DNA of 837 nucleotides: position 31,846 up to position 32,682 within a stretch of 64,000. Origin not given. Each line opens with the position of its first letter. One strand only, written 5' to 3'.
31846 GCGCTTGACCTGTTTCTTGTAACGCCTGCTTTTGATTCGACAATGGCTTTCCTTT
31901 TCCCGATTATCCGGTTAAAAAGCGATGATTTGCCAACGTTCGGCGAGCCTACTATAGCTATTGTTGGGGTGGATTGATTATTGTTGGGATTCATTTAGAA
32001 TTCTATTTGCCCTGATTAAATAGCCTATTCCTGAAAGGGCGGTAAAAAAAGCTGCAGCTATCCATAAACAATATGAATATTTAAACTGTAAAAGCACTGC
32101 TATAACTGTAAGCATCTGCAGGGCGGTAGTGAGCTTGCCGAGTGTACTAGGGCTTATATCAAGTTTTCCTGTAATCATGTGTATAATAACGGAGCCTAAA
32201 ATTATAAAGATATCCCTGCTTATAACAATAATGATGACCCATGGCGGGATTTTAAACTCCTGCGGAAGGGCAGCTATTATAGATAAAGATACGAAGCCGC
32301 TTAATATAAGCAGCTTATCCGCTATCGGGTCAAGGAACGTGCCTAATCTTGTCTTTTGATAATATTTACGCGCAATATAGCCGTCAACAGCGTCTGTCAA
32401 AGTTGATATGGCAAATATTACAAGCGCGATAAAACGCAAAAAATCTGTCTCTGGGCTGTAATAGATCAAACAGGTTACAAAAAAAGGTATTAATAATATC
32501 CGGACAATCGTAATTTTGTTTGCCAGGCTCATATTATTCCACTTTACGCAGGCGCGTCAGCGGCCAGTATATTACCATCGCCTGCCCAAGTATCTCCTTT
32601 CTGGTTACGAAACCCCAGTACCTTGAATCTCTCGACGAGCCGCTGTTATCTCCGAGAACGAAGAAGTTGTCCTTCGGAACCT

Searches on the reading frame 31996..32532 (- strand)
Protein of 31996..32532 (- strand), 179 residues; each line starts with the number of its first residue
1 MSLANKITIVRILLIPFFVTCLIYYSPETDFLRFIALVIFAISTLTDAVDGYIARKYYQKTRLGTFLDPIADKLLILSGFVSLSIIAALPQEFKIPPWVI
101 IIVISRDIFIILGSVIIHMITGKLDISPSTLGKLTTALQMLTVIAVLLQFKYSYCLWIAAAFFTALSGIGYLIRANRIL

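Call 76: search_protein_families(library=pfam, proteins=[window:31996-32532:-], max_evalue=0.001)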
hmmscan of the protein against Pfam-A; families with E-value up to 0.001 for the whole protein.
window:31996-32532:- (179 aa): 1 family
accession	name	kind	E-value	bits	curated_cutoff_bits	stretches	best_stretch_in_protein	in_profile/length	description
PF01066.26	CDP-OH_P_transf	-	4.6e-34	118.5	22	1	1-162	1-149/152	CDP-alcohol phosphatidyltransferase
